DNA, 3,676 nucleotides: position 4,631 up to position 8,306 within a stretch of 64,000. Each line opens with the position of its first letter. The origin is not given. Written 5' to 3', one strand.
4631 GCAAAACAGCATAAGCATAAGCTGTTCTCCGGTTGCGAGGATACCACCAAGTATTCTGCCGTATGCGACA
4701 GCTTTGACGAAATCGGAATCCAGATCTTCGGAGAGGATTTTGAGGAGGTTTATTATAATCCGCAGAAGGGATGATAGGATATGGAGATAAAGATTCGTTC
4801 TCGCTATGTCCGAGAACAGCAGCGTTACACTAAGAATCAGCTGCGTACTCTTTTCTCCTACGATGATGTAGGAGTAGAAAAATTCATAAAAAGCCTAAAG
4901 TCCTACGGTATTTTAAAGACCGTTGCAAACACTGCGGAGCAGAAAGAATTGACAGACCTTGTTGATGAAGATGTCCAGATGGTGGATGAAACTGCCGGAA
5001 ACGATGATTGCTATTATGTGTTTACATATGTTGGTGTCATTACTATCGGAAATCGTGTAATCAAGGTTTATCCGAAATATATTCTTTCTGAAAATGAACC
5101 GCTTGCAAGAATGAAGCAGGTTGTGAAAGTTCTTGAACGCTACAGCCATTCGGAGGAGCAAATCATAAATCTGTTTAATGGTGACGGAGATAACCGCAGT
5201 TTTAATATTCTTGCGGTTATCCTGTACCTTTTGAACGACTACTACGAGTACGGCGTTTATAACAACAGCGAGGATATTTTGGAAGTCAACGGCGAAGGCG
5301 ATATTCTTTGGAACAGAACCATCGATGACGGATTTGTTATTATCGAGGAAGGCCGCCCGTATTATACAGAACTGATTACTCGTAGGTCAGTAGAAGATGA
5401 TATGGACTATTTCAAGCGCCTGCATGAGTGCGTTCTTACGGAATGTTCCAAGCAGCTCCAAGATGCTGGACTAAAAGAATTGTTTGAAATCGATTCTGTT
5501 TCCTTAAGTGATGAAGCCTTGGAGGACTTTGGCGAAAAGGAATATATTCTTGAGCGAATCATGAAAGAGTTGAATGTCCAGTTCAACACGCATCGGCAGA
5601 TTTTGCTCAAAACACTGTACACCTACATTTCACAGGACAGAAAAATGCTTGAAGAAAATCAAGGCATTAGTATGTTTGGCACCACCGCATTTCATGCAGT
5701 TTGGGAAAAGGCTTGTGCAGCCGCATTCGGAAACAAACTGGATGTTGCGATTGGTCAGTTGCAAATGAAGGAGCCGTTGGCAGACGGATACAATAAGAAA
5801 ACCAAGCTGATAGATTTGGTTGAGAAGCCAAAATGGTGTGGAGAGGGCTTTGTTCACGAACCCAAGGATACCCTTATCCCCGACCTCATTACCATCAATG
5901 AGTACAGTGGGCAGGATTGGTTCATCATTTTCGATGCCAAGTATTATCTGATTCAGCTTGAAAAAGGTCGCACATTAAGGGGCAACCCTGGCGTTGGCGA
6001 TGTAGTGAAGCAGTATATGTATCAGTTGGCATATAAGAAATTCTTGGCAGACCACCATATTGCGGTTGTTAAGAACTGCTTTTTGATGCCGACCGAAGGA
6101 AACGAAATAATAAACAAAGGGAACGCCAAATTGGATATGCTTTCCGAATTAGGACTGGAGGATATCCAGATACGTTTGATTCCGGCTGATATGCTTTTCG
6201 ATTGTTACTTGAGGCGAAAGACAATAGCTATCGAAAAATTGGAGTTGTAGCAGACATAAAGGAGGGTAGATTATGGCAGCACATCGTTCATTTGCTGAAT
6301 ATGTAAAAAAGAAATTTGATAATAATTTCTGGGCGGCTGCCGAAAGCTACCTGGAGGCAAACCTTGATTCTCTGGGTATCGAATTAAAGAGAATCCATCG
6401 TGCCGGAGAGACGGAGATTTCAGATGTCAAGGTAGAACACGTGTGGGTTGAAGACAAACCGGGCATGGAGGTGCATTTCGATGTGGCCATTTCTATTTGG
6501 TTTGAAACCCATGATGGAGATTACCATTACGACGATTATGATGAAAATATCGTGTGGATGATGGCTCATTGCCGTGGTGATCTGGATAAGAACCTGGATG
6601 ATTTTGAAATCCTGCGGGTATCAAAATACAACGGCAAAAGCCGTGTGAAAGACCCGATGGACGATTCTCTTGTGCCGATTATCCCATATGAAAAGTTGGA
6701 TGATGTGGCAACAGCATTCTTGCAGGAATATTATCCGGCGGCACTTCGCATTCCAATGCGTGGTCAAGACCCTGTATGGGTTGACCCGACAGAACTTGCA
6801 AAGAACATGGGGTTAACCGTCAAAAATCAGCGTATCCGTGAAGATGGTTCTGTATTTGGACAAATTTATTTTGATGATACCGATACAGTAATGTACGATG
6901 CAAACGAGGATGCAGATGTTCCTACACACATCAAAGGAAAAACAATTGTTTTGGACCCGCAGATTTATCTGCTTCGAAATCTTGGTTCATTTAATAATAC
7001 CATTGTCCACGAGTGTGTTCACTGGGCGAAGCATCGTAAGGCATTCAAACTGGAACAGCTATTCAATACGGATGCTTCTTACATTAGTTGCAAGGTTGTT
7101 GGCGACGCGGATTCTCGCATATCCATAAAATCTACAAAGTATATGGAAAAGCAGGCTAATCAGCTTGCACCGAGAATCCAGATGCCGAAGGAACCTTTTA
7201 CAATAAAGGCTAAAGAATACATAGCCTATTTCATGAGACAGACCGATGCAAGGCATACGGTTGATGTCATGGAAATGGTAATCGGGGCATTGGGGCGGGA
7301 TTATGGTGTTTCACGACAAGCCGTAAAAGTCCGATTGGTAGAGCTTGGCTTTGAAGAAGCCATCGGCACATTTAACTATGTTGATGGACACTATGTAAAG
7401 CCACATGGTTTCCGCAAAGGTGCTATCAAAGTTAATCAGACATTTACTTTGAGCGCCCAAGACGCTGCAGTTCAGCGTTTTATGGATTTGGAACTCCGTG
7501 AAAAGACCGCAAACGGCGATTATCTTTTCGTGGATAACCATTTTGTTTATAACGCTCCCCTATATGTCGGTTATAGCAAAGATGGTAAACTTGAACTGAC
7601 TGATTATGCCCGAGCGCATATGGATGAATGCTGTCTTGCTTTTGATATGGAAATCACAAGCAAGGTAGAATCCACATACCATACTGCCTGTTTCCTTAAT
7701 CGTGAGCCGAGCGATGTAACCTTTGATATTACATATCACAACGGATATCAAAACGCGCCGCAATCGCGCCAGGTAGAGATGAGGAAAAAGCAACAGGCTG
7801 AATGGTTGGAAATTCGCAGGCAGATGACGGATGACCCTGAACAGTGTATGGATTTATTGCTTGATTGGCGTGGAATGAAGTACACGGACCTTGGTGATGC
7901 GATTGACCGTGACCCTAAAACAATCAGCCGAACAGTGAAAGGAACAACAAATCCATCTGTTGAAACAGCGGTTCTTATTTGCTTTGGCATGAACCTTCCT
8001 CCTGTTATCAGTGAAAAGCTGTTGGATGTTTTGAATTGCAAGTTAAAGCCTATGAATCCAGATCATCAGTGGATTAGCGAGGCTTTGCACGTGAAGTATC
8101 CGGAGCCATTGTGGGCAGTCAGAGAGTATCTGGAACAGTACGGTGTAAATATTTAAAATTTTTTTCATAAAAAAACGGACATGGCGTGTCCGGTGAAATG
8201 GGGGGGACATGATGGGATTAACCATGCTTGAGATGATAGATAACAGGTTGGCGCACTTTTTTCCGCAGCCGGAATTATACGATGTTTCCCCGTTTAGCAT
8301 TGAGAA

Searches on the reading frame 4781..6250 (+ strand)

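Call 40: search_protein_families(library=ncbifam, proteins=[window:4781-6250:+], max_evalue=0.01)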
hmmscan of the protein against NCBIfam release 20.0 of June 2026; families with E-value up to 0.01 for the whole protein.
window:4781-6250:+ (489 aa): 0 families

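Call 41: search_protein_families(library=pfam, proteins=[window:4781-6250:+], max_evalue=0.01)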
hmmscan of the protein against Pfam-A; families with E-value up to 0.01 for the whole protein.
window:4781-6250:+ (489 aa): 1 family
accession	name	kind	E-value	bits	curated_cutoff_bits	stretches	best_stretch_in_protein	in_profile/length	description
PF09563.16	RE_LlaJI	-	3e-54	185.1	23.6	1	83-454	1-352/365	LlaJI restriction endonuclease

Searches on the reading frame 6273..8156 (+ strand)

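Call 8: search_protein_families(library=pfam, proteins=[window:6273-8156:+], max_evalue=0.01)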
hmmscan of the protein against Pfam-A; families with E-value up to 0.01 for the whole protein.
window:6273-8156:+ (627 aa): 2 families
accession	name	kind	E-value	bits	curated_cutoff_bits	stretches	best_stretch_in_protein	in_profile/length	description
PF06114.19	Peptidase_M78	-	0.00027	21.2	22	1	243-355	45-122/123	IrrE N-terminal-like domain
PF01381.28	HTH_3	-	0.003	18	23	0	531-570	6-45/55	Helix-turn-helix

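Call 40: search_protein_families(library=ncbifam, proteins=[window:6273-8156:+], max_evalue=0.01)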
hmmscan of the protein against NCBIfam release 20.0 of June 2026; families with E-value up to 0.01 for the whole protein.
window:6273-8156:+ (627 aa): 0 families
